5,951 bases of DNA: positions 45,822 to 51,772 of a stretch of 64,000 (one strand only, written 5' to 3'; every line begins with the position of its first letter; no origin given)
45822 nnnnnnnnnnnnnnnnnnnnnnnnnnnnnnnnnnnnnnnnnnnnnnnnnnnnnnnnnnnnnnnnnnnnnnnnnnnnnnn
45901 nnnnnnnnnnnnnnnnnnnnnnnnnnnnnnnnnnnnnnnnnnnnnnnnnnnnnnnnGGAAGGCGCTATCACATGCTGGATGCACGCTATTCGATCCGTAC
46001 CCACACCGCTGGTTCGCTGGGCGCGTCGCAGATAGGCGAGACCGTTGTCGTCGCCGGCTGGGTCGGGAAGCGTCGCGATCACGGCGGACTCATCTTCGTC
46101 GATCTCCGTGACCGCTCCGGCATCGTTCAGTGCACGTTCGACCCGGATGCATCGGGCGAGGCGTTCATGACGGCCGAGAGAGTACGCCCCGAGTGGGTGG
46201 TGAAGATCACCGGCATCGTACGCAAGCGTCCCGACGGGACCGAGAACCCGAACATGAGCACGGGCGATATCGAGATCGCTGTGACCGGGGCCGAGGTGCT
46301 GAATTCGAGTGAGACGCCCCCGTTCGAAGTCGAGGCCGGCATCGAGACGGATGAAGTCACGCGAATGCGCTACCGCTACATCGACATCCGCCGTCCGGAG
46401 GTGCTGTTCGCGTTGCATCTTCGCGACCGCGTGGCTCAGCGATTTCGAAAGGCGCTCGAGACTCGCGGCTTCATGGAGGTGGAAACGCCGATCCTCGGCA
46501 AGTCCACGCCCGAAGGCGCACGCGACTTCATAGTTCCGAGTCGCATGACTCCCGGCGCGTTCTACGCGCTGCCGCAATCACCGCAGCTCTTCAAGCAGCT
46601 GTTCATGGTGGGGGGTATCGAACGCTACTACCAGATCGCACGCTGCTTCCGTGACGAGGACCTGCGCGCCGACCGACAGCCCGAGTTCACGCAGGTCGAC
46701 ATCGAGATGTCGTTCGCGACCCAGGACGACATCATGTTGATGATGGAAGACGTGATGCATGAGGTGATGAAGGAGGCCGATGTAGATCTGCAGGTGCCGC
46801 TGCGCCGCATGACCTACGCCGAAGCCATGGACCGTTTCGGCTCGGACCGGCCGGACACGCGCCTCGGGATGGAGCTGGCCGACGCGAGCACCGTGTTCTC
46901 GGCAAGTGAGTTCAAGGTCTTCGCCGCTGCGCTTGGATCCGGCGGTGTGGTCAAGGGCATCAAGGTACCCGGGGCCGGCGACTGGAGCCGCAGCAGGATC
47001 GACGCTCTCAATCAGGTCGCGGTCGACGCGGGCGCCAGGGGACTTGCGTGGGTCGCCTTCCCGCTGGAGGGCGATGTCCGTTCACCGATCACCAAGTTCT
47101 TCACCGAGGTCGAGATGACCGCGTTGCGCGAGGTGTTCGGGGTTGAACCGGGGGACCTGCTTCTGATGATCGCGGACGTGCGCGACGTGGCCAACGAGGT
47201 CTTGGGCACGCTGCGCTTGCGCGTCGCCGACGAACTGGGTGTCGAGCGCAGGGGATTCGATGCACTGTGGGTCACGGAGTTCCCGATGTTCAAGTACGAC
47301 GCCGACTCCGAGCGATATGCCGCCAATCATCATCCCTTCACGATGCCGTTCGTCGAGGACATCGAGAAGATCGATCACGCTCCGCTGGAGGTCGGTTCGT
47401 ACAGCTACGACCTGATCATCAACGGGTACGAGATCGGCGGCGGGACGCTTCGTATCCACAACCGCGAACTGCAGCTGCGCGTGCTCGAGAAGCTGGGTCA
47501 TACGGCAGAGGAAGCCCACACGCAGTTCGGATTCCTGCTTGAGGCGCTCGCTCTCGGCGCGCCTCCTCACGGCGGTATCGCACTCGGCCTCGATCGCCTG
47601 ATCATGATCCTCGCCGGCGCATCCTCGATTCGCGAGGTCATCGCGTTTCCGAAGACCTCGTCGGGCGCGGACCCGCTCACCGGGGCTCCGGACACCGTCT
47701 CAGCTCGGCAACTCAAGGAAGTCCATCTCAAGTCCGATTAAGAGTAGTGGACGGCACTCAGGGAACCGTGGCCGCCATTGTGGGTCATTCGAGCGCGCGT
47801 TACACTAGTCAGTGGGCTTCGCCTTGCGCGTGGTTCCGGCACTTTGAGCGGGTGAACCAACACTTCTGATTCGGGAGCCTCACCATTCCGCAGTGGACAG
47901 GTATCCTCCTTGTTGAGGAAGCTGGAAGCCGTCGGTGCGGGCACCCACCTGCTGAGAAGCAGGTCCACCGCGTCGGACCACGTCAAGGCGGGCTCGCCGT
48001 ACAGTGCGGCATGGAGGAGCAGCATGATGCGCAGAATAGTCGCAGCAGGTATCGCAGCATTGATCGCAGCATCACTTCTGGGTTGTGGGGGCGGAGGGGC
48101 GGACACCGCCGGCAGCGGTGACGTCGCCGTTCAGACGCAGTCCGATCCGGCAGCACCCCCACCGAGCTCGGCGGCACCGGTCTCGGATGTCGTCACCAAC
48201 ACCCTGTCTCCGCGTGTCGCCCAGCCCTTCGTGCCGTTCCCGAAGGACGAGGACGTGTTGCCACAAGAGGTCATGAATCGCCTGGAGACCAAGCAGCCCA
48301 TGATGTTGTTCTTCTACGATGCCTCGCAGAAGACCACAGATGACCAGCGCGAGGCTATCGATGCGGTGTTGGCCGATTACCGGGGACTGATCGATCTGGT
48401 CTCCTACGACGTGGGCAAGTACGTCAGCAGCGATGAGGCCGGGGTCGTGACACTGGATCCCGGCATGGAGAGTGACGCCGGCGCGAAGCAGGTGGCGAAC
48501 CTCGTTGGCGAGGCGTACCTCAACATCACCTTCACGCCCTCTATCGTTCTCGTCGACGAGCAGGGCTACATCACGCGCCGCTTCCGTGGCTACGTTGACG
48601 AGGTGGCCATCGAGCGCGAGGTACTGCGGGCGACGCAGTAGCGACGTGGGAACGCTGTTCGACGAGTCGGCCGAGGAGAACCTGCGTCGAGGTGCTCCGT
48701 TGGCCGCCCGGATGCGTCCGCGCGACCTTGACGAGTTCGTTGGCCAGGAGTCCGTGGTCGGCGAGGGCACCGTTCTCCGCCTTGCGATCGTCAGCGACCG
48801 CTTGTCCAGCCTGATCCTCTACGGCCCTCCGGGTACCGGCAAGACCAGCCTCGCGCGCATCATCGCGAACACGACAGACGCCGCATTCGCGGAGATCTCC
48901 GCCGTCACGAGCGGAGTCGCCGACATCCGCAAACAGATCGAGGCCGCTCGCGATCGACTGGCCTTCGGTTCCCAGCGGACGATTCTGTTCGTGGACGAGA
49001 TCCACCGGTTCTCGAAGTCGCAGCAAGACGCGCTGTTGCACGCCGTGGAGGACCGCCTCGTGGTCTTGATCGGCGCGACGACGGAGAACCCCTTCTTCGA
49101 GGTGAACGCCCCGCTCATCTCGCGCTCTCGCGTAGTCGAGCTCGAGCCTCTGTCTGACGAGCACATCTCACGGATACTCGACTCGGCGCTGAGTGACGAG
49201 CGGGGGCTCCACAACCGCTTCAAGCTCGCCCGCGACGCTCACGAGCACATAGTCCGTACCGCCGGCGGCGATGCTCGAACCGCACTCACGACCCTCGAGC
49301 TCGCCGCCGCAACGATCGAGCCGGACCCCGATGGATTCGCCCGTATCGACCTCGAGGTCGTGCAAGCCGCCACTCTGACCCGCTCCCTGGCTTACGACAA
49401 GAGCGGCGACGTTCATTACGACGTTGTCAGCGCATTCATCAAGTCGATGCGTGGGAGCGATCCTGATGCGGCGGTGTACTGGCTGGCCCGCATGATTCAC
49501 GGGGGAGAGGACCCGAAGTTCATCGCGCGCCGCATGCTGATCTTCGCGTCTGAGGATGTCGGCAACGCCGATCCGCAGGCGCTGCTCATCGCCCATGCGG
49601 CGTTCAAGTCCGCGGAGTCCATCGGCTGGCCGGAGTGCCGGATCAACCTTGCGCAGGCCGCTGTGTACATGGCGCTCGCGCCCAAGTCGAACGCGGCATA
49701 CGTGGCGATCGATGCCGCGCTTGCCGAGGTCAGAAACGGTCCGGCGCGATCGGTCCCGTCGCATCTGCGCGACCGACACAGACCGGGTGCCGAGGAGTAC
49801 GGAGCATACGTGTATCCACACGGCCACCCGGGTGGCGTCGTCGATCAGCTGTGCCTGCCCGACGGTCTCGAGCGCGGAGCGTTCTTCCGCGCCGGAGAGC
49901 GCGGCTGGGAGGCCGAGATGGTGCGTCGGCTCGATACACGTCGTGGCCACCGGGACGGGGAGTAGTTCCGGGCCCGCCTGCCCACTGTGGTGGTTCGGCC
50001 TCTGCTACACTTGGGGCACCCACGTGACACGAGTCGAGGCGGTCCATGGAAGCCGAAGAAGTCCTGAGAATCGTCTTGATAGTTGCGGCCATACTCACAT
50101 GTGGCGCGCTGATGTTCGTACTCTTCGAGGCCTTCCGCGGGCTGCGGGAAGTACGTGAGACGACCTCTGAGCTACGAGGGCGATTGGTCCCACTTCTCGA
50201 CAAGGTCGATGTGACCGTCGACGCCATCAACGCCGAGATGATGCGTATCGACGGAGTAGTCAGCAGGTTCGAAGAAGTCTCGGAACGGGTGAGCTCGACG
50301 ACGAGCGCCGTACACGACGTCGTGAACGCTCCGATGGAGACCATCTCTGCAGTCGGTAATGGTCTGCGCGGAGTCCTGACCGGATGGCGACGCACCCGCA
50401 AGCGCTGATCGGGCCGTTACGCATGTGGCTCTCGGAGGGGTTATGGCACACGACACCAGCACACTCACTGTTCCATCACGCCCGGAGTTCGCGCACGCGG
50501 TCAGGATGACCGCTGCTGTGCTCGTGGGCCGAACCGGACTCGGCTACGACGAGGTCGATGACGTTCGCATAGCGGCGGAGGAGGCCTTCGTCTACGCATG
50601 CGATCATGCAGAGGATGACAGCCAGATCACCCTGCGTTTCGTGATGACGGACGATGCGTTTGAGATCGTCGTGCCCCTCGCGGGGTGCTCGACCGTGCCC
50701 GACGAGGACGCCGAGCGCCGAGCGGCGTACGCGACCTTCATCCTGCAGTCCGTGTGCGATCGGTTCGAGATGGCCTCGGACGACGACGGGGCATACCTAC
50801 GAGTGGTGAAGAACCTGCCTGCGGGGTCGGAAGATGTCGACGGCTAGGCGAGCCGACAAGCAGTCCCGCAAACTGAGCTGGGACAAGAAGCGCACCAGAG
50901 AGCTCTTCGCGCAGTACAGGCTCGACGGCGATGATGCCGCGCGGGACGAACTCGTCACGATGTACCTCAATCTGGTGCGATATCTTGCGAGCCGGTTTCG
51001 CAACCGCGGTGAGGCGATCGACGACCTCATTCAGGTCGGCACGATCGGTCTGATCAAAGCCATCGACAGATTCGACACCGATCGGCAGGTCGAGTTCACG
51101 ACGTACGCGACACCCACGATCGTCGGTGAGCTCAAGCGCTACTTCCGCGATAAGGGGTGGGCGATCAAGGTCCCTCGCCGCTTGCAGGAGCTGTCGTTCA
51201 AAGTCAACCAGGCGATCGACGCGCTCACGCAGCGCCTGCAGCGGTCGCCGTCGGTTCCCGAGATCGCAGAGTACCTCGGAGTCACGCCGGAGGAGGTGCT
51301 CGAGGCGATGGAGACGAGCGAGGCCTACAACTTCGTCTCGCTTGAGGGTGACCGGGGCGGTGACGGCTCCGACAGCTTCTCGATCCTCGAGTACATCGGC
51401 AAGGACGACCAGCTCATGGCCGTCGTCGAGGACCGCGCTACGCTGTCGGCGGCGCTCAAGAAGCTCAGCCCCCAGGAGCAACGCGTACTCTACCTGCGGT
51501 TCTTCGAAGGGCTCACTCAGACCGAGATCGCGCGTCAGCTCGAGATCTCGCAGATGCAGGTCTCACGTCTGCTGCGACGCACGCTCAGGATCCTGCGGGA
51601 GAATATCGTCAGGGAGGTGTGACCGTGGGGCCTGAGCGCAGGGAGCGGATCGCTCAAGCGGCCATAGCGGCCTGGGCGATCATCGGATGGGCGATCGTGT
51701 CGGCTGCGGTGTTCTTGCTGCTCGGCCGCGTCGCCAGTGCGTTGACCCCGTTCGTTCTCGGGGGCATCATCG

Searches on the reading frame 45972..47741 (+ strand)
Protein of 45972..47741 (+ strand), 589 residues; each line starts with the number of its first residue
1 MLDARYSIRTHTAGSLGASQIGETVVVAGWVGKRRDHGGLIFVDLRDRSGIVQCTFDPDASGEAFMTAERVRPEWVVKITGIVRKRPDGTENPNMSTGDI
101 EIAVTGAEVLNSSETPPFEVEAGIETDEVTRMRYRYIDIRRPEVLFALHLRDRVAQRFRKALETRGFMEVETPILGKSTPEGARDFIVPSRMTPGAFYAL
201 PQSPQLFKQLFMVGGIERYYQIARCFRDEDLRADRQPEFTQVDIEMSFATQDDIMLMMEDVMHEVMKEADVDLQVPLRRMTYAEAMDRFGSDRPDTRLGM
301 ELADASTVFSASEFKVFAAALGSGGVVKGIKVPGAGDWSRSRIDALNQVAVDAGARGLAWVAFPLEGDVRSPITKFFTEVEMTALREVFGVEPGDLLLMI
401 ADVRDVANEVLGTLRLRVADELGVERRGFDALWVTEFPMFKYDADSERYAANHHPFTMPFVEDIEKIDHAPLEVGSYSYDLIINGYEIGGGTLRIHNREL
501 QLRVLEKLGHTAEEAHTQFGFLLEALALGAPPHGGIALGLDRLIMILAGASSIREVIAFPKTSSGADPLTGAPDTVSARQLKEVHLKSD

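Call 14: search_protein_families(library=pfam, proteins=[window:45972-47741:+], max_evalue=0.00001)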
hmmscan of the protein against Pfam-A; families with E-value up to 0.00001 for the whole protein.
window:45972-47741:+ (589 aa): 3 families
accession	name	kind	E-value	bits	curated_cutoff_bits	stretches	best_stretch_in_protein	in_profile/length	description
PF00152.25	tRNA-synt_2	-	2.1e-116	388.7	25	1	128-562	2-307/308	tRNA synthetases class II (D, K and N)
PF02938.19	GAD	-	2.2e-20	73.1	23.4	1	317-411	1-95/95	GAD domain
PF01336.31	tRNA_anti-codon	-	1.1e-18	67.3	27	1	25-110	1-75/75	OB-fold nucleic acid binding domain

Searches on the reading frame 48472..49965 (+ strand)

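Call 15: search_protein_families(library=pfam, proteins=[window:48472-49965:+], max_evalue=0.00001)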
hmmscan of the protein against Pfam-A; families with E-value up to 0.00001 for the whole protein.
window:48472-49965:+ (497 aa): 8 families
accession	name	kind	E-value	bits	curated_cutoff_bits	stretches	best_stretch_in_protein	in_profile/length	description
PF12002.13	MgsA_C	-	1.4e-62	210.9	27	1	328-489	1-165/167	MgsA AAA+ ATPase C terminal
PF16193.11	AAA_assoc_2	-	1.7e-24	86.3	34.3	1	248-327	3-81/81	AAA C-terminal domain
PF00004.35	AAA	-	2.4e-18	67.3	21.2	1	114-221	1-123/131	ATPase family associated with various cellular activities (AAA)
PF05496.18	RuvB_N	-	8.9e-18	65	27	1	81-202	1-119/159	Holliday junction DNA helicase RuvB P-loop domain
PF07728.20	AAA_5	-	2e-07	31.6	22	1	114-202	2-100/139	AAA domain (dynein-related subfamily)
PF00158.32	Sigma54_activat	-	7.4e-07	29.4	20.2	0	168-206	93-131/168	Sigma-54 interaction domain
PF13191.12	AAA_16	-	8.1e-07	30.1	32.6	0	105-136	18-49/167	AAA ATPase domain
PF01078.27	Mg_chelatase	-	1.6e-06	28.1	20.3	0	102-150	15-65/207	Magnesium chelatase, subunit ChlI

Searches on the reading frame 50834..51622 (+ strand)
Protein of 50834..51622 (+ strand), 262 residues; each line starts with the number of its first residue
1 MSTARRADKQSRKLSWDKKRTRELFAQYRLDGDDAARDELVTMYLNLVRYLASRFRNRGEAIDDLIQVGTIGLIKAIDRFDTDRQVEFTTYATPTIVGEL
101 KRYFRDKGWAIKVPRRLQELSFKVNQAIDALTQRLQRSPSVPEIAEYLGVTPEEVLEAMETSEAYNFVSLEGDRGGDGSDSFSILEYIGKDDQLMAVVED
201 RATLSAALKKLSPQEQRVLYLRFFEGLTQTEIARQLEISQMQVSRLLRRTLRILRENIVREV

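Call 15: search_protein_families(library=pfam, proteins=[window:50834-51622:+], max_evalue=0.00001)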
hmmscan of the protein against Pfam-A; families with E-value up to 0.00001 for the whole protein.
window:50834-51622:+ (262 aa): 6 families
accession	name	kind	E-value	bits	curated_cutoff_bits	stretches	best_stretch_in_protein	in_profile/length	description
PF04542.20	Sigma70_r2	-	6.6e-20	71.1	24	1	40-109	1-70/71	Sigma-70 region 2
PF04539.22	Sigma70_r3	-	5.6e-17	62.1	25.3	1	122-180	4-62/78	Sigma-70 region 3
PF04545.22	Sigma70_r4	-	1.5e-16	60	24.1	1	207-256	1-50/50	Sigma-70, region 4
PF08281.18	Sigma70_r4_2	-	5.4e-11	42.4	25.7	1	204-252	4-52/54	Sigma-70, region 4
PF07638.17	Sigma70_ECF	-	1e-08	35.8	21.1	1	205-248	127-173/185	ECF sigma factor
PF13384.12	HTH_23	-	4.2e-06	26.8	24.6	0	221-249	11-40/50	Homeodomain-like domain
